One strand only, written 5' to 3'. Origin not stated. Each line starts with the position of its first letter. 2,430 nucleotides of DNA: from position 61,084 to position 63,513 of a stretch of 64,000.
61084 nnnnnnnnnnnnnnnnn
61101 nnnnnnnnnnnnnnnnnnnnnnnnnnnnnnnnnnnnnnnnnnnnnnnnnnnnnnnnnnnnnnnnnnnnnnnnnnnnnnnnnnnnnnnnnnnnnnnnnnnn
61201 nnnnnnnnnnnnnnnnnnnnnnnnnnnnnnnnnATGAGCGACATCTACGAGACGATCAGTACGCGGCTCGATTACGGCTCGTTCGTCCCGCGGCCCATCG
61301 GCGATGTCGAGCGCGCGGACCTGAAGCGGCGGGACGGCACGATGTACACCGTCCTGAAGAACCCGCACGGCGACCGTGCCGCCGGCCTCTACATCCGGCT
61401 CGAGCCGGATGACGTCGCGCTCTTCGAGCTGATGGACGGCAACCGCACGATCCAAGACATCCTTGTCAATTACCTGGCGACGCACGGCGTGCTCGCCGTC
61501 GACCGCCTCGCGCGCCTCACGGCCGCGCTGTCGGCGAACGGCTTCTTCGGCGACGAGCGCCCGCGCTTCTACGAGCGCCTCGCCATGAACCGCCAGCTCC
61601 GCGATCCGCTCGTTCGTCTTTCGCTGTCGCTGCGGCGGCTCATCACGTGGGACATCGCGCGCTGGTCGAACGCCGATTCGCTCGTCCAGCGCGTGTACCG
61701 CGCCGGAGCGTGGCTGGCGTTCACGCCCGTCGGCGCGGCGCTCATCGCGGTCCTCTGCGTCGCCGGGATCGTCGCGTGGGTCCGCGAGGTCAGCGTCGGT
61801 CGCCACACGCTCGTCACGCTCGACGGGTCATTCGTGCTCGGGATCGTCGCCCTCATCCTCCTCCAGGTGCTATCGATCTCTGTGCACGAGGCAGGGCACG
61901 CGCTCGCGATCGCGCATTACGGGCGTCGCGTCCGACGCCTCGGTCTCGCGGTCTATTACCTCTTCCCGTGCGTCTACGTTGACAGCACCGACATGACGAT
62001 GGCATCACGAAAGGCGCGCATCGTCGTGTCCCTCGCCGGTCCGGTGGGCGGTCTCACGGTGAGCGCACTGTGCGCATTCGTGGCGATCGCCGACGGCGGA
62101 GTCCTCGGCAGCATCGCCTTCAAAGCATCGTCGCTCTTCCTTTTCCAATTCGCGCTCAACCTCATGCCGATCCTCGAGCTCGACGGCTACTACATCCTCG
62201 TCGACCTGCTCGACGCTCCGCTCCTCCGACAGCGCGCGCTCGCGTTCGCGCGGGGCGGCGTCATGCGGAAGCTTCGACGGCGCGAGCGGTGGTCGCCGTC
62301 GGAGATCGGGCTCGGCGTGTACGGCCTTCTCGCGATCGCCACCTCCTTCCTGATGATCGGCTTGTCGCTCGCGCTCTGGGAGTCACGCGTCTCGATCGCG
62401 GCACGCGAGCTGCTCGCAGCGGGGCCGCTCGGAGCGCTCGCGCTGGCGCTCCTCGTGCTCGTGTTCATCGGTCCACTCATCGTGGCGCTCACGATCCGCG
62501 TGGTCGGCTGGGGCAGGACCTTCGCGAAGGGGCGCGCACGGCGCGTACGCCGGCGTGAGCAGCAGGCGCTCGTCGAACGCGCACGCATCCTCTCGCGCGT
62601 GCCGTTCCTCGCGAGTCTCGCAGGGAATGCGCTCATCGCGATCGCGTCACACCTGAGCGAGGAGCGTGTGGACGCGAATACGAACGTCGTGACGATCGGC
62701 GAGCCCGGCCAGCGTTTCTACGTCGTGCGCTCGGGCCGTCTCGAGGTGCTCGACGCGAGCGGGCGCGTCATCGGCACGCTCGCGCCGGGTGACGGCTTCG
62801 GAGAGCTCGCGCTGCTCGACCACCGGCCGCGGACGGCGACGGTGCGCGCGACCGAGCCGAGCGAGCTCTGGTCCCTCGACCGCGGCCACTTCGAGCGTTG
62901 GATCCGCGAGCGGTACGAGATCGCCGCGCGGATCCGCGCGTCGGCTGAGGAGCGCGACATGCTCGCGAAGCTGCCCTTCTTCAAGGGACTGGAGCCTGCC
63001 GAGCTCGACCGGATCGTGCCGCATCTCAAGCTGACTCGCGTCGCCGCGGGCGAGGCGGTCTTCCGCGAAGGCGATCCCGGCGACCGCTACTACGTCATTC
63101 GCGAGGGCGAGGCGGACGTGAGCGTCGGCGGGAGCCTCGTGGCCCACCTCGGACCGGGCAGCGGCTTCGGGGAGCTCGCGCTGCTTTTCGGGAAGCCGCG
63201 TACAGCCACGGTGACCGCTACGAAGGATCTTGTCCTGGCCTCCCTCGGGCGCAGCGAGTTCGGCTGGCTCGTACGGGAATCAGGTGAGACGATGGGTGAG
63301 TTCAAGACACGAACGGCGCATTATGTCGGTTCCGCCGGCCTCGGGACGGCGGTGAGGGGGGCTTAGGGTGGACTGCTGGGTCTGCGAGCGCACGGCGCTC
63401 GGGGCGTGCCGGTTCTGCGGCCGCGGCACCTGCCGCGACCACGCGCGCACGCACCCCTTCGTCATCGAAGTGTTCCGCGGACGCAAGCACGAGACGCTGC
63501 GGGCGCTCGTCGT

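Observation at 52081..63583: Predicted phosphorelay -> cyclic nucleotide -> gated intramembrane proteolysis pathway encoded by one translationally coupled gene chain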

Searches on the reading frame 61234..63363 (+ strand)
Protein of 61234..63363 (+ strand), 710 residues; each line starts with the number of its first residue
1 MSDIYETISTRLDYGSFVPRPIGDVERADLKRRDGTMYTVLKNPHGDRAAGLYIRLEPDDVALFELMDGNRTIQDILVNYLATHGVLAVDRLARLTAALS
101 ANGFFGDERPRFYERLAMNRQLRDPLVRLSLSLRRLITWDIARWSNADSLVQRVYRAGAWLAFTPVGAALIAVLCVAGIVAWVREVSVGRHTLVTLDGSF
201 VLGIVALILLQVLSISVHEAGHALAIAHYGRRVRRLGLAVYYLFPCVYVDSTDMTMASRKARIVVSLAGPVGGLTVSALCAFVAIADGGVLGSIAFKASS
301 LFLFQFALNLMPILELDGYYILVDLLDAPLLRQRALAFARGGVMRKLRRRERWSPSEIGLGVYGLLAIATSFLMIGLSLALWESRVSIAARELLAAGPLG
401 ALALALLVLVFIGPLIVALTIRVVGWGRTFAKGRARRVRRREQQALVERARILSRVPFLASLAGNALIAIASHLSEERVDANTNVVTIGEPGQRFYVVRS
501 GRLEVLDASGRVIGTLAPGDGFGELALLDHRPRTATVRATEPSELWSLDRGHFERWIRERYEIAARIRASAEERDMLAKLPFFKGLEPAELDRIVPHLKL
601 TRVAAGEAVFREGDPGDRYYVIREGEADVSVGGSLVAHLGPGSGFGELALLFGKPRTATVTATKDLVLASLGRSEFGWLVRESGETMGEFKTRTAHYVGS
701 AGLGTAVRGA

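Call 5: search_protein_families(library=pfam, proteins=[window:61234-63363:+], max_evalue=0.01)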
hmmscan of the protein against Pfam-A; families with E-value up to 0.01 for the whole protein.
window:61234-63363:+ (710 aa): 2 families
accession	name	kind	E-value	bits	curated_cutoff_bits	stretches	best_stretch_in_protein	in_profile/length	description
PF00027.35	cNMP_binding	-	1.8e-40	137.3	27.5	2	477-559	2-88/89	Cyclic nucleotide-binding domain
PF02163.28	Peptidase_M50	-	1.7e-08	34.5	27.2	1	208-286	3-102/221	Peptidase family M50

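Call 9: find_homologous_proteins(query=window:61234-63363:+)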
Query window:61234-63363:+ (710 aa): 413 proteins with E <= 0.001 among 8000 candidates; the best 120 are listed.
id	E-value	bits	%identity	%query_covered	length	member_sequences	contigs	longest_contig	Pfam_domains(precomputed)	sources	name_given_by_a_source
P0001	0.0e+0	1542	100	100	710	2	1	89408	PF02163.29,PF00027.36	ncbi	ncbi:MAG TPA: cyclic nucleotide-binding domain-containing protein [Candidatus Limnocylindria bacteri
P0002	0.0e+0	1370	87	100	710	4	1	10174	PF02163.29,PF00027.36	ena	-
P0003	0.0e+0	1322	85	100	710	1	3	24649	PF02163.29,PF00027.36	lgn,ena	-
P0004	0.0e+0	1157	74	100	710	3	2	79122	PF02163.29,PF00027.36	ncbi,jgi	jgi:CRP-like cAMP-binding protein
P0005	0.0e+0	1150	74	100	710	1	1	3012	PF02163.29,PF00027.36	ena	-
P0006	0.0e+0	1143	72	100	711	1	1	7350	PF02163.29,PF00027.36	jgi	jgi:CRP-like cAMP-binding protein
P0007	0.0e+0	1134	73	98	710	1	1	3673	PF02163.29,PF00027.36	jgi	-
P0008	0.0e+0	1123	72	100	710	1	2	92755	PF02163.29,PF00027.36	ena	-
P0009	0.0e+0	1122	71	100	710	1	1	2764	PF02163.29,PF00027.36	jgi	jgi:putative peptide zinc metalloprotease protein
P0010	0.0e+0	1119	72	100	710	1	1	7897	PF02163.29,PF00027.36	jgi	-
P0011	0.0e+0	1119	72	100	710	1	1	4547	PF02163.29,PF00027.36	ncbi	-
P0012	0.0e+0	1117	71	100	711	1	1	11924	PF02163.29,PF00027.36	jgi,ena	-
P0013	0.0e+0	1117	72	98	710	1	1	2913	PF02163.29,PF00027.36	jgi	jgi:CRP-like cAMP-binding protein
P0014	0.0e+0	1110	72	100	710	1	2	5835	PF02163.29,PF00027.36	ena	-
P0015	0.0e+0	1110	71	98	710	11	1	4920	PF02163.29,PF00027.36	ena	-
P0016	0.0e+0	1108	72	100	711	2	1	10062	PF02163.29,PF00027.36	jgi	-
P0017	0.0e+0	1107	71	100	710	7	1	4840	PF02163.29,PF00027.36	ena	-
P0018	0.0e+0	1107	71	100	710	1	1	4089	PF02163.29,PF00027.36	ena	-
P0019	0.0e+0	1107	71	100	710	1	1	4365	PF02163.29,PF00027.36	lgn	-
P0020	0.0e+0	1105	70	100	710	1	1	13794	PF02163.29,PF00027.36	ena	-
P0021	0.0e+0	1105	70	100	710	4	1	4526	PF02163.29,PF00027.36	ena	-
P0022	0.0e+0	1105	70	100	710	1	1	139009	PF02163.29,PF00027.36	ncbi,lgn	-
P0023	0.0e+0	1105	71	100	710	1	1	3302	PF02163.29,PF00027.36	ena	-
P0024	0.0e+0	1101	70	98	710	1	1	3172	PF02163.29,PF00027.36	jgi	jgi:putative peptide zinc metalloprotease protein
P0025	0.0e+0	1101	69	100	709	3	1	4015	PF02163.29,PF00027.36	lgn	-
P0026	0.0e+0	1100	70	100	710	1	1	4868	PF02163.29,PF00027.36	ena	-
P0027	0.0e+0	1100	71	100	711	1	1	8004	PF02163.29,PF00027.36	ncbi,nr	ncbi:MAG TPA: cyclic nucleotide-binding domain-containing protein [Candidatus Acidoferrales bacteriu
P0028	0.0e+0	1100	70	100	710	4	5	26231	PF02163.29,PF00027.36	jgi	jgi:putative peptide zinc metalloprotease protein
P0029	0.0e+0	1100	70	100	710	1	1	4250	PF02163.29,PF00027.36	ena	-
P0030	0.0e+0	1099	70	98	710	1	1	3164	PF02163.29,PF00027.36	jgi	jgi:putative peptide zinc metalloprotease protein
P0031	0.0e+0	1099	70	98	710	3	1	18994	PF02163.29,PF00027.36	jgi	jgi:putative peptide zinc metalloprotease protein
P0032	0.0e+0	1099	70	100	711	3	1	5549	PF02163.29,PF00027.36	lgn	-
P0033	0.0e+0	1098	70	100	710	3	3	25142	PF02163.29,PF00027.36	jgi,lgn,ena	-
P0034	0.0e+0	1097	69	100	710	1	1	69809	PF13398.13,PF02163.29,PF00027.36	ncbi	-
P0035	0.0e+0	1096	69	100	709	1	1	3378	PF02163.29,PF00027.36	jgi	jgi:putative peptide zinc metalloprotease protein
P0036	0.0e+0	1094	71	100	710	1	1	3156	PF02163.29,PF00027.36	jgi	-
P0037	0.0e+0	1094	70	98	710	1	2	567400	PF13398.13,PF02163.29,PF00027.36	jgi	jgi:putative peptide zinc metalloprotease protein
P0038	0.0e+0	1094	69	100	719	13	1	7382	PF02163.29,PF00027.36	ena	-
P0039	0.0e+0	1090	69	100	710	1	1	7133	PF02163.29,PF00027.36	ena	-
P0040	0.0e+0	1089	70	100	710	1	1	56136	PF02163.29,PF00027.36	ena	-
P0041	0.0e+0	1088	69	100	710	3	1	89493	PF02163.29,PF00027.36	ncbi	-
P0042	0.0e+0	1087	69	100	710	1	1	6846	PF02163.29,PF00027.36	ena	-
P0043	0.0e+0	1087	70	100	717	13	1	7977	PF02163.29,PF00027.36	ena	-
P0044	0.0e+0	1086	70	98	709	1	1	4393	PF02163.29,PF00027.36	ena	-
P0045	0.0e+0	1085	69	100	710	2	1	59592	PF02163.29,PF00027.36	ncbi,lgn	-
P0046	0.0e+0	1085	70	100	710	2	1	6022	PF13398.13,PF02163.29,PF00027.36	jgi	jgi:putative peptide zinc metalloprotease protein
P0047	0.0e+0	1085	69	100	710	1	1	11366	PF02163.29,PF00027.36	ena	-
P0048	0.0e+0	1084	70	98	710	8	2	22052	PF13398.13,PF02163.29,PF00027.36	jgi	jgi:CRP-like cAMP-binding protein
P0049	0.0e+0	1083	71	100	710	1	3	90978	PF02163.29,PF00027.36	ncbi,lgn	-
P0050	0.0e+0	1082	70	100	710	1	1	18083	PF02163.29,PF00027.36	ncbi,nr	ncbi:MAG TPA: cyclic nucleotide-binding domain-containing protein [Candidatus Limnocylindria bacteri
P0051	0.0e+0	1080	69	100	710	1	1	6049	PF13398.13,PF02163.29,PF00027.36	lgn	-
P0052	0.0e+0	1079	68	100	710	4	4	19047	PF02163.29,PF00027.36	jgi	-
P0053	0.0e+0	1078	69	98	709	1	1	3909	PF02163.29,PF00027.36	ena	-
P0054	0.0e+0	1074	70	100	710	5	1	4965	PF02163.29,PF00027.36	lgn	-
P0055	0.0e+0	1074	71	97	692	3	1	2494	PF02163.29,PF00027.36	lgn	-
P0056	0.0e+0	1064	67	100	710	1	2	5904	PF02163.29,PF00027.36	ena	-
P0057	0.0e+0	1057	68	98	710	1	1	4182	PF02163.29,PF00027.36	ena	-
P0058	0.0e+0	1051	68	100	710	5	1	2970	PF02163.29,PF00027.36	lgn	-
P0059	0.0e+0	1039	67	100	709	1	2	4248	PF02163.29,PF00027.36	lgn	-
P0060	0.0e+0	1031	67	99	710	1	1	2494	PF02163.29,PF00027.36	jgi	-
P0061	0.0e+0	1019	64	100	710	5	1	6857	PF02163.29,PF00027.36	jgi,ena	-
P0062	0.0e+0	1018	66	100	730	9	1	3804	PF02163.29,PF00027.36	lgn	-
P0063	0.0e+0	1012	65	100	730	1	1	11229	PF02163.29,PF00027.36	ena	-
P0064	1.5e-298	1010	68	99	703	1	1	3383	PF02163.29,PF00027.36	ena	-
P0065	4.5e-298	1009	65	100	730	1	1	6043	PF02163.29,PF00027.36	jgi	-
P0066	7.1e-297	1005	66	100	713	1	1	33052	PF02163.29,PF00027.36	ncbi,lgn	ncbi:MAG: cyclic nucleotide-binding domain-containing protein [Chloroflexota bacterium]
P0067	1.2e-296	1004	66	100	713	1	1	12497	PF02163.29,PF00027.36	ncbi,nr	ncbi:MAG TPA: cyclic nucleotide-binding domain-containing protein [Candidatus Limnocylindria bacteri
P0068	1.6e-296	1003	71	91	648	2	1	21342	PF02163.29,PF00027.36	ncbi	ncbi:MAG TPA: cyclic nucleotide-binding domain-containing protein, partial [Candidatus Limnocylindri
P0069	1.9e-296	1003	65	100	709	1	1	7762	PF02163.29,PF00027.36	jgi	jgi:putative peptide zinc metalloprotease protein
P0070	1.1e-295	1001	65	100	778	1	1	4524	PF02163.29,PF00027.36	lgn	-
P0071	2.2e-295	1000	67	98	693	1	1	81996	PF02163.29,PF00027.36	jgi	jgi:putative peptide zinc metalloprotease protein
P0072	2.3e-295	1000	65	100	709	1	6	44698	PF02163.29,PF00027.36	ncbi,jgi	jgi:putative peptide zinc metalloprotease protein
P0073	7.4e-294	995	65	99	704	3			PF02163.29,PF00027.36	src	-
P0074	1.7e-293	993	71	91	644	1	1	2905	PF02163.29,PF00027.36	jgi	jgi:putative peptide zinc metalloprotease protein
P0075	2.5e-292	990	64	100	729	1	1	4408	PF02163.29,PF00027.36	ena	-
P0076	1.6e-291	987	72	91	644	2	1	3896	PF02163.29,PF00027.36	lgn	-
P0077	2.1e-291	987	65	100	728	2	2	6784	PF02163.29,PF00027.36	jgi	jgi:CRP-like cAMP-binding protein/Zn-dependent protease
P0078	3.6e-290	983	65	100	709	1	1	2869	PF02163.29,PF00027.36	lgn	-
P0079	7.0e-290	982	65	100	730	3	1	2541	PF02163.29,PF00027.36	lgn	-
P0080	1.3e-289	981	66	98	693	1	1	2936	PF02163.29,PF00027.36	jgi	jgi:putative peptide zinc metalloprotease protein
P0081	1.1e-288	978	66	98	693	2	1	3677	PF02163.29,PF00027.36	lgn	-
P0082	1.3e-288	977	64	100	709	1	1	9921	PF02163.29,PF00027.36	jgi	jgi:putative peptide zinc metalloprotease protein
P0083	1.8e-288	977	66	98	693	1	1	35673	PF02163.29,PF00027.36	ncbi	-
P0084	2.1e-288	977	65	100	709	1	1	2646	PF02163.29,PF00027.36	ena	-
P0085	2.4e-288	976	64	100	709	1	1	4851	PF02163.29,PF00027.36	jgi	jgi:putative peptide zinc metalloprotease protein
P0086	2.8e-288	976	64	100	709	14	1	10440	PF02163.29,PF00027.36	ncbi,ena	-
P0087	4.8e-288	975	64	100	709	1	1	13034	PF02163.29,PF00027.36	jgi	jgi:CRP-like cAMP-binding protein/Zn-dependent protease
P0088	1.4e-287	974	64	100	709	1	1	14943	PF02163.29,PF00027.36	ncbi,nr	ncbi:MAG TPA: cyclic nucleotide-binding domain-containing protein [Candidatus Limnocylindria bacteri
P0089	2.1e-287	973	63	100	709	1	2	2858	PF02163.29,PF00027.36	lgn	-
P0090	3.8e-287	973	64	100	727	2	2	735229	PF02163.29,PF00027.36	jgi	-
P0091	4.2e-287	972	64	100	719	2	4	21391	PF02163.29,PF00027.36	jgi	jgi:putative peptide zinc metalloprotease protein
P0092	2.0e-286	970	64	100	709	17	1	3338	PF02163.29,PF00027.36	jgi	-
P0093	3.0e-286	970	64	100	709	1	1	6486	PF02163.29,PF00027.36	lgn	-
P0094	3.5e-286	969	63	100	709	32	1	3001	PF02163.29,PF00027.36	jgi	jgi:putative peptide zinc metalloprotease protein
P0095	1.2e-285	968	64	100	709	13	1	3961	PF02163.29,PF00027.36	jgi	-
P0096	1.2e-284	964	63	100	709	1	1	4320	PF02163.29,PF00027.36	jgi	jgi:putative peptide zinc metalloprotease protein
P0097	1.4e-284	964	63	100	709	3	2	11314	PF02163.29,PF00027.36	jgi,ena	-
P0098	1.4e-284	964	64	100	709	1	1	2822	PF02163.29,PF00027.36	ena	-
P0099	1.5e-284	964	64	100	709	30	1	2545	PF02163.29,PF00027.36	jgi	-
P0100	1.8e-284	964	64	100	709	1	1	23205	PF02163.29,PF00027.36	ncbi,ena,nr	ncbi:MAG: cyclic nucleotide-binding domain-containing protein [Chloroflexi bacterium]|nr:MAG: cyclic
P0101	2.2e-284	963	63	100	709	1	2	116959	PF02163.29,PF00027.36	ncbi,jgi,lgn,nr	ncbi:MAG TPA: cyclic nucleotide-binding domain-containing protein [Candidatus Limnocylindria bacteri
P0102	2.8e-284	963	65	98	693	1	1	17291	PF02163.29,PF00027.36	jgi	jgi:putative peptide zinc metalloprotease protein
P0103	5.3e-284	962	63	100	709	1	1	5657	PF02163.29,PF00027.36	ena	-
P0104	5.5e-284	962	63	100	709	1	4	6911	PF02163.29,PF00027.36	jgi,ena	-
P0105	8.3e-284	961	64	100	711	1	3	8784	PF02163.29,PF00027.36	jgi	jgi:CRP-like cAMP-binding protein/Zn-dependent protease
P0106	9.4e-284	961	63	100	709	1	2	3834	PF02163.29,PF00027.36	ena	-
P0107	1.4e-283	961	63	100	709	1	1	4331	PF02163.29,PF00027.36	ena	-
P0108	1.9e-283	960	73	84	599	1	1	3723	PF02163.29,PF00027.36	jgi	-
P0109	1.9e-283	960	63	100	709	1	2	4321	PF02163.29,PF00027.36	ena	-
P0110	2.1e-283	960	63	100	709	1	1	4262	PF02163.29,PF00027.36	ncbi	-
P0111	5.3e-283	959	63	100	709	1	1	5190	PF02163.29,PF00027.36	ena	-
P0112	1.4e-282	957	63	98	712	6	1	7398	PF02163.29,PF00027.36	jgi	jgi:CRP-like cAMP-binding protein/Zn-dependent protease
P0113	2.9e-282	956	63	100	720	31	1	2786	PF02163.29,PF00027.36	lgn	-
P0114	3.0e-282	956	63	100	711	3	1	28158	PF02163.29,PF00027.36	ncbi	ncbi:MAG: cyclic nucleotide-binding domain-containing protein [Candidatus Limnocylindria bacterium]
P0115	3.2e-282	956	65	98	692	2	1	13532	PF02163.29,PF00027.36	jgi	jgi:putative peptide zinc metalloprotease protein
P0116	1.8e-281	954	64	97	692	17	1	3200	PF02163.29,PF00027.36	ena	-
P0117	3.0e-281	953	63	100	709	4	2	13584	PF02163.29,PF00027.36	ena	-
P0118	5.2e-281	952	62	100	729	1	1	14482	PF02163.29,PF00027.36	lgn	-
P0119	6.8e-281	952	62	100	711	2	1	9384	PF02163.29,PF00027.36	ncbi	-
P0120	2.1e-280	950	63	100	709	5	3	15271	PF02163.29,PF00027.36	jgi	-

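Call 10: find_encoding_contigs(protein=P0001, flank=10000, max_places=3)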
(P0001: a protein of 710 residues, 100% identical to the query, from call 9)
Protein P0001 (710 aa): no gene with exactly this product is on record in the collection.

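Call 11: find_encoding_contigs(protein=P0090, flank=10000, max_places=3)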
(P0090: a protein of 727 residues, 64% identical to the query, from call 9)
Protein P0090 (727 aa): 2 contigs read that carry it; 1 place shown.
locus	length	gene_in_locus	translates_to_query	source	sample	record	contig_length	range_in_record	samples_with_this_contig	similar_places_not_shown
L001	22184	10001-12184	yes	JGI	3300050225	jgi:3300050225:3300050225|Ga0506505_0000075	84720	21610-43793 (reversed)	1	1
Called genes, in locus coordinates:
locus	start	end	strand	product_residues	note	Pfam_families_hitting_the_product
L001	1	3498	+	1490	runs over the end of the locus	PF00270:DEAD, PF00271:Helicase_C, PF19306:WHD_Lhr, PF08494:DEAD_assoc, PF06224:AlkZ-like, PF23236:WHD_2nd_Lhr, PF23235:WHD_3rd_Lhr, PF23234:WHD_4th_Lhr, +1 more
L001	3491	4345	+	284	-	PF01149:Fapy_DNA_glyco, PF06831:H2TH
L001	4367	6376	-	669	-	-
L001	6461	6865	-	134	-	PF19571:ACT_8 (weak), PF13291:ACT_4 (faint), PF01842:ACT (weak), PF22629:ACT_AHAS_ss (faint)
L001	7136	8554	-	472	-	PF02233:PNTB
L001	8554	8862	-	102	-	PF12769:PNTB_4TM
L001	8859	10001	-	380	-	PF05222:AlaDh_PNT_N, PF01262:AlaDh_PNT_C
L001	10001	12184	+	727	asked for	PF02163:Peptidase_M50 (weak), PF00027:cNMP_binding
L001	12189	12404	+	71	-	-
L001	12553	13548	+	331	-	PF14407:Frankia_peptide (weak)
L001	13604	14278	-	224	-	PF00027:cNMP_binding, PF13545:HTH_Crp_2, PF00325:Crp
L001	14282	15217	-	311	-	PF00296:Bac_luciferase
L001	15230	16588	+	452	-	PF00202:Aminotran_3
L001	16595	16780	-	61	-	-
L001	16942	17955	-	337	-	PF00296:Bac_luciferase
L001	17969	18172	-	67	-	-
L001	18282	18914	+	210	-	PF07336:ABATE, PF11706:zf-CGNR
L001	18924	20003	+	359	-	PF07336:ABATE, PF11706:zf-CGNR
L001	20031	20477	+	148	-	PF11716:MDMPI_N (weak), PF12867:DinB_2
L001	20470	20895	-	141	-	PF01243:PNPOx_N, PF12900:Pyridox_ox_2 (weak)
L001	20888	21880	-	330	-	PF00296:Bac_luciferase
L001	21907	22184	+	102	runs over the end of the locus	-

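Call 13: find_related_loci(query=window:61234-63363:+, collection=genome_contigs, flank=10000)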
Query window:61234-63363:+ (710 aa) in genome_contigs; peptide patterns used: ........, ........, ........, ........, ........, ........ (x = any residue, [..] = any of these).
58 stretches matched a pattern; 7 encode a relative of the query (tblastn E <= 1e-3); 6 distinct loci.
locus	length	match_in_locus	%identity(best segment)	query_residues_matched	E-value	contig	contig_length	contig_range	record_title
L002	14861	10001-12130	74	1-710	0e+0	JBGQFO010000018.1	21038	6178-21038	MAG: Candidatus Limnocylindria bacterium isolate OBJ2_061818_090_51 k141_672449_length_21038_cov_13.0633, whole genome s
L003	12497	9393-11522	66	1-710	0e+0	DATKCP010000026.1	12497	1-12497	MAG TPA_asm: Candidatus Limnocylindria bacterium isolate SMAG_U14449 k141_2893007, whole genome shotgun sequence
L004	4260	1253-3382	64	1-710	0e+0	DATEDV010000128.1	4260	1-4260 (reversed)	MAG TPA_asm: Candidatus Limnocylindria bacterium isolate SMAG_U8716 k141_1317916, whole genome shotgun sequence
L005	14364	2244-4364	69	1-708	0e+0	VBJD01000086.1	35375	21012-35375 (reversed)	MAG: Chloroflexi bacterium isolate CF_147 14_0929_05_30cm_scaffold_1593, whole genome shotgun sequence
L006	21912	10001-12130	71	1-710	0e+0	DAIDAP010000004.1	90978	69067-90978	MAG TPA_asm: Chloroflexi bacterium isolate clean326 k141_97218, whole genome shotgun sequence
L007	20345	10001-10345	30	576-685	6e-7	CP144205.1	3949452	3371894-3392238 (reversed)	Sinorhizobium chiapasense strain S24 chromosome, complete genome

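Call 16: search_protein_families(library=ncbifam, proteins=[window:61234-63363:+, L001:12553-13545:+, L002:12458-13093:+], max_evalue=0.1)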
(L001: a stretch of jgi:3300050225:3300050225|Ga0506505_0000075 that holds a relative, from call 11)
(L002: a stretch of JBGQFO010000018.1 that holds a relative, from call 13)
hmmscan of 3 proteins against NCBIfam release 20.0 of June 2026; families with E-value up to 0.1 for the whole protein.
window:61234-63363:+ (710 aa): 7 families
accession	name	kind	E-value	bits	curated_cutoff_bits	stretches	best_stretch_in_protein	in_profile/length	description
NF041824.1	daptide_HExxH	equivalog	2.9e-35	122.1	300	1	50-406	25-366/379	daptide biosynthesis intramembrane metalloprotease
NF058543.1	ActPatMycb56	equivalog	1.2e-21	76.9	460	2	581-667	2-92/317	acetyltransferase Pat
NF058609.1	RiPP_HExxH_LiaK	equivalog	1.4e-16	61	225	1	204-327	91-213/246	YydH/LiaK family epipeptide maturation metalloprotease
TIGR03896.1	cyc_nuc_ocin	subfamily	4.2e-12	46.1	161.05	2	580-675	143-243/317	bacteriocin-type transport-associated protein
NF041163.2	encap_f2b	equivalog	7e-12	45.2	400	2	448-573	68-199/450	family 2B encapsulin nanocompartment shell protein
NF008732.0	PRK11753.1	equivalog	6e-11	42.2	266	2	470-571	19-125/214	cAMP-activated global transcriptional regulator CRP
NF006901.0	PRK09392.1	equivalog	0.077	12.3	211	0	572-629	4-61/236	transcriptional activator FtrB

L001:12553-13545:+ (331 aa): 3 families
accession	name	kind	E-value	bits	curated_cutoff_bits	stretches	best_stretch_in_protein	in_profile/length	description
NF038399.1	NH_RiPP_Os17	domain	1.8e-17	63.2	40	1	4-62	1-63/63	Os1348 family NHLP clan protein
TIGR04509.1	mod_pep_NH_fam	subfamily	0.0044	17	34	1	4-42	5-43/87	NHLP-related RiPP peptide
TIGR03793.1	leader_NHLP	domain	0.042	13.7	50.9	1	3-32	3-32/77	NHLP leader peptide family RiPP precursor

L002:12458-13093:+ (212 aa): 3 families
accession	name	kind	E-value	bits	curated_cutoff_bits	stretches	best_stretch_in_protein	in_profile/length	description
NF038399.1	NH_RiPP_Os17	domain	1.7e-16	60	40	1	4-58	1-57/63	Os1348 family NHLP clan protein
TIGR04509.1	mod_pep_NH_fam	subfamily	0.0055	16.7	34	1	4-42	5-43/87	NHLP-related RiPP peptide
TIGR03793.1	leader_NHLP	domain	0.011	15.6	50.9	1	3-32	3-32/77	NHLP leader peptide family RiPP precursor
